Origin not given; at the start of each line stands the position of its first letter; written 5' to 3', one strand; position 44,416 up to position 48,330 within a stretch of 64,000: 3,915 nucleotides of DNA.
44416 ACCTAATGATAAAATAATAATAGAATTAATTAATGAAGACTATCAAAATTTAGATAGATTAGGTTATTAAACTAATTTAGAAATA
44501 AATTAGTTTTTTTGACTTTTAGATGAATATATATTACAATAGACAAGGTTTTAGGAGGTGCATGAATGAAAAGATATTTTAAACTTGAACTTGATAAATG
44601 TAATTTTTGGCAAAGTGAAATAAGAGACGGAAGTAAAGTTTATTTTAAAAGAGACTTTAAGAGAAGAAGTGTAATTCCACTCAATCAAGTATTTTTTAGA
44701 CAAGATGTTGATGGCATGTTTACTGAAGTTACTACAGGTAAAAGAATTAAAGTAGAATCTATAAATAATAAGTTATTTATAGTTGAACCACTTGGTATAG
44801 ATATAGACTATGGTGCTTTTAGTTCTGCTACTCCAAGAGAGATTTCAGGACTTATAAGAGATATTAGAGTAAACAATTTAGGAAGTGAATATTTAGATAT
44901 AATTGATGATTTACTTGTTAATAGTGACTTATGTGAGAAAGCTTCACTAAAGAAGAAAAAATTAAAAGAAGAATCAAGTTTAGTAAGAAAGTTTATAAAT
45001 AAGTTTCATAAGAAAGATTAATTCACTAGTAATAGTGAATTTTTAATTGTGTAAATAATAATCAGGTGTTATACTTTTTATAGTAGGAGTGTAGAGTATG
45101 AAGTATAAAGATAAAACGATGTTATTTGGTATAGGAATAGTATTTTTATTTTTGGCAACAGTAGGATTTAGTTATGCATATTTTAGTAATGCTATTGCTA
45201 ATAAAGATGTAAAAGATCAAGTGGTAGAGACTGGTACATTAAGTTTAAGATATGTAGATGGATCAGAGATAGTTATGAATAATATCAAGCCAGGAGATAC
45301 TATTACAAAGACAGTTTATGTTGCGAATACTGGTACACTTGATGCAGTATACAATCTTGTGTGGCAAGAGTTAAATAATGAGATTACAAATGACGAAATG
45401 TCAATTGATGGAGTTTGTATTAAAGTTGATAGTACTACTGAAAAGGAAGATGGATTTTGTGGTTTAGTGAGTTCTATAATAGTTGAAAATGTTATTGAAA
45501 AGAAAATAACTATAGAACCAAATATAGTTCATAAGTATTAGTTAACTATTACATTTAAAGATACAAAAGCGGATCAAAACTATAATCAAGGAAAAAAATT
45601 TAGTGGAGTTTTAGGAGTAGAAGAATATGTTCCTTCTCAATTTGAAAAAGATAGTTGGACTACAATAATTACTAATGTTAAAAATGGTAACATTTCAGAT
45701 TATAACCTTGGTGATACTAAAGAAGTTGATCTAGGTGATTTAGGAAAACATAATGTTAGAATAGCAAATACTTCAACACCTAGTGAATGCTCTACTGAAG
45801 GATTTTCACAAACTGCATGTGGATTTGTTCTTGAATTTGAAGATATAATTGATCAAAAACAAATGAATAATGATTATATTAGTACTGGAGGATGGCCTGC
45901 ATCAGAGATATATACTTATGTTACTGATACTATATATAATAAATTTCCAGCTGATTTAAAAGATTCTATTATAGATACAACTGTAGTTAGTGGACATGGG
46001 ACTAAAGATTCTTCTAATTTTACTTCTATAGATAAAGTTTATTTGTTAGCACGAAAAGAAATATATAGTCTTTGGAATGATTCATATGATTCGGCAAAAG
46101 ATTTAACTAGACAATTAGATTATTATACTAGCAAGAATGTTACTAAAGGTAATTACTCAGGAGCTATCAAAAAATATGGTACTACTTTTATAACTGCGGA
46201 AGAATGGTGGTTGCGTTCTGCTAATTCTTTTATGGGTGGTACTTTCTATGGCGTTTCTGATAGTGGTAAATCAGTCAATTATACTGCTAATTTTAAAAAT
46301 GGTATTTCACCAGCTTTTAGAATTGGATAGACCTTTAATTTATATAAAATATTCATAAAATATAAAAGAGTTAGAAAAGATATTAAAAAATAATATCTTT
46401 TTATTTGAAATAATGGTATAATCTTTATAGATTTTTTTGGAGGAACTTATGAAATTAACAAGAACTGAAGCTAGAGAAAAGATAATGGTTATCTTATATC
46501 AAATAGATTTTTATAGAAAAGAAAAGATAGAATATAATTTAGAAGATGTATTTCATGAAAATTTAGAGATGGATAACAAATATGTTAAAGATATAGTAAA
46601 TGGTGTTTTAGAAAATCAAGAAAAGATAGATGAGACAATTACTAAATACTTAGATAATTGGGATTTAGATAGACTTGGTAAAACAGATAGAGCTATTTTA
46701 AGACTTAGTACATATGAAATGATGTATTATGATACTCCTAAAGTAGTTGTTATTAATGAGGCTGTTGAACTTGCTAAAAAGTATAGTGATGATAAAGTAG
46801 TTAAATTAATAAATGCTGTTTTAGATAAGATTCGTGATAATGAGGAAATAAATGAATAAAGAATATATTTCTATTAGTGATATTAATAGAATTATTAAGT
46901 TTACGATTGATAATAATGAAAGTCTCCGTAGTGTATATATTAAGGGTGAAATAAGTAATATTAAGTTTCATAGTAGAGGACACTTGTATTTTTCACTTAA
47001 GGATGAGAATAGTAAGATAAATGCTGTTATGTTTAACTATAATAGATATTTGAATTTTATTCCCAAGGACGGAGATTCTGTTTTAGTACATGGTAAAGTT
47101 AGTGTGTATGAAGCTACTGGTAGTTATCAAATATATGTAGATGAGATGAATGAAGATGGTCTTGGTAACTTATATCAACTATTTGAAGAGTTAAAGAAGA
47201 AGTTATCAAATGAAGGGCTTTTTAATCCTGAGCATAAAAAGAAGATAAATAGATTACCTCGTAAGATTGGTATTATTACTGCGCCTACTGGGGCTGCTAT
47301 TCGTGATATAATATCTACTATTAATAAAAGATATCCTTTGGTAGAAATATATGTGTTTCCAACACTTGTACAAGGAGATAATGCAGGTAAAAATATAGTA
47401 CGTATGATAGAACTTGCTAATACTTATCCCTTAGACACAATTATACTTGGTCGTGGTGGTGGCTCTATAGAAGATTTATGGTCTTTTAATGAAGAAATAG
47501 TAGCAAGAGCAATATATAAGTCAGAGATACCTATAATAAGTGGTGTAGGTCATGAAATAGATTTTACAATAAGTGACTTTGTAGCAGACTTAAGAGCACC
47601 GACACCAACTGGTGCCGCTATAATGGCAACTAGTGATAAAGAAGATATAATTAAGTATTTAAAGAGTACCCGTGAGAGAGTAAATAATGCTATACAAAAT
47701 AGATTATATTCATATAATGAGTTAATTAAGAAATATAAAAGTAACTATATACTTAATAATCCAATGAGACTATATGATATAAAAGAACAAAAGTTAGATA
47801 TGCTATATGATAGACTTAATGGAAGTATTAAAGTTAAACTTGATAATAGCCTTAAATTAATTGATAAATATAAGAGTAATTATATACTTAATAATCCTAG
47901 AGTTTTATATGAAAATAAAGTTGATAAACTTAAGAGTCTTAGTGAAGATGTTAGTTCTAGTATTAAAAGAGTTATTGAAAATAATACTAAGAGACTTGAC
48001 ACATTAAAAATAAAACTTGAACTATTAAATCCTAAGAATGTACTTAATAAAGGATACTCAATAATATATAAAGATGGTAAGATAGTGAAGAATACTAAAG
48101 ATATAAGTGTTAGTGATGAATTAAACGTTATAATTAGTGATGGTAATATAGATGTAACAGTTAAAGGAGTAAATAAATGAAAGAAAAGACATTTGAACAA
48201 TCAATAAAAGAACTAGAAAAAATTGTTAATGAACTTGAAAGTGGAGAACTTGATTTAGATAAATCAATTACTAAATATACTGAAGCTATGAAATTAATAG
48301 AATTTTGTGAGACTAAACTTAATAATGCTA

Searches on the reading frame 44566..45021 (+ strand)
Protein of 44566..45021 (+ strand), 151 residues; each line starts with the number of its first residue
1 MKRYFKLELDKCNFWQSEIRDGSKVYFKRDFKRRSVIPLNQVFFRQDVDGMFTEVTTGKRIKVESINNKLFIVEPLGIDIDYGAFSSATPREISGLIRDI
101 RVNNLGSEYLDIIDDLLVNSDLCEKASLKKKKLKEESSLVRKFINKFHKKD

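Call 10: search_protein_families(library=pfam, max_evalue=1, proteins=[window:44566-45021:+])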
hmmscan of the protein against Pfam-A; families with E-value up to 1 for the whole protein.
window:44566-45021:+ (151 aa): 1 family
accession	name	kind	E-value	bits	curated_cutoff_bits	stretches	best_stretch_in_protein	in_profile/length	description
PF10772.14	Phage_HP1_Orf24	-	0.14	12.7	25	1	47-85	73-111/134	Bacteriophage HP1, Orf24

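Call 11: search_protein_families(library=ncbifam, max_evalue=1, proteins=[window:44566-45021:+])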
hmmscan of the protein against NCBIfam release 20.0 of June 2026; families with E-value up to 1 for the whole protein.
window:44566-45021:+ (151 aa): 1 family
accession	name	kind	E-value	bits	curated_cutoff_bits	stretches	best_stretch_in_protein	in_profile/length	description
NF009341.0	PRK12701.1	equivalog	0.19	11.5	480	1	41-122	76-158/230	flagellar basal body L-ring protein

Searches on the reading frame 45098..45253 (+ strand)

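Call 59: search_protein_families(library=ncbifam, max_evalue=10, proteins=[window:45098-45253:+])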
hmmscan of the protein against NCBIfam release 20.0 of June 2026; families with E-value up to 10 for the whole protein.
seq(52 aa): 2 families
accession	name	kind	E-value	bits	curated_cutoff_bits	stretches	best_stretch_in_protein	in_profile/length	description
NF046005.2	near_gluc_PtsG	equivalog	0.065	13.5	45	1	6-25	62-81/85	MPN207a family PTS transporter accessory protein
TIGR01195.1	oadG_fam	subfamily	0.16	12.6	36.05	1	7-22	10-25/84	sodium pump decarboxylases, gamma subunit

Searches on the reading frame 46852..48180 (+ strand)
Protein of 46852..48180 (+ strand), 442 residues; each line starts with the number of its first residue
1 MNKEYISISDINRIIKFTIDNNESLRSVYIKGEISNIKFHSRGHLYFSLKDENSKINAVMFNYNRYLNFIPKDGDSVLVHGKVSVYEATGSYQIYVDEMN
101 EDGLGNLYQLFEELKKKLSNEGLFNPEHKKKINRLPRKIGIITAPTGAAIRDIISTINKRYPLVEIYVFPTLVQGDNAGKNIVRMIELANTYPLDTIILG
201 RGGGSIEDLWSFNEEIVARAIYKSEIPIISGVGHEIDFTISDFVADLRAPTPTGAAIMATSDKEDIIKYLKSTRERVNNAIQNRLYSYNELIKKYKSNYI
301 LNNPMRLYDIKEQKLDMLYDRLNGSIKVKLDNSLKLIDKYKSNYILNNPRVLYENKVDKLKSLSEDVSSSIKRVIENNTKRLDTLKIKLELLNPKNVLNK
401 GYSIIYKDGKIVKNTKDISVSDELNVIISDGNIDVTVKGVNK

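Call 19: find_encoding_contigs(protein=window:46852-48180:+, flank=10000, max_places=1)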
Protein window:46852-48180:+ (442 aa): 16 contigs read that carry it; 1 place shown.
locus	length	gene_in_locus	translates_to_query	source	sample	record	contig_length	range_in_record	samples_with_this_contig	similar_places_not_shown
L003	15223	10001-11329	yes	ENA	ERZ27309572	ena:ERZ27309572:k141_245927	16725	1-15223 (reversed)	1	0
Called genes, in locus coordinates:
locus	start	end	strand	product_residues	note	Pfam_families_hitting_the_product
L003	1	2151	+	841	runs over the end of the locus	PF01624:MutS_I, PF05188:MutS_II (weak), PF05192:MutS_III, PF05190:MutS_IV, PF00488:MutS_V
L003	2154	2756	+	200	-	-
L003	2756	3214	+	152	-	-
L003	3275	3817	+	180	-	PF01765:RRF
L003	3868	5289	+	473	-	-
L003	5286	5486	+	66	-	-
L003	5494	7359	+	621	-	-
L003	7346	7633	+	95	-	-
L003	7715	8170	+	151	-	-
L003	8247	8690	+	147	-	PF12389:Peptidase_M73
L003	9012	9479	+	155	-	PF19789:DUF6273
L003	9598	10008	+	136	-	PF01029:NusB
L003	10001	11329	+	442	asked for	PF13742:tRNA_anti_2, PF01336:tRNA_anti-codon, PF02601:Exonuc_VII_L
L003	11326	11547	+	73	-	PF02609:Exonuc_VII_S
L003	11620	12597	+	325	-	PF13180:PDZ_2 (weak), PF05580:Peptidase_S55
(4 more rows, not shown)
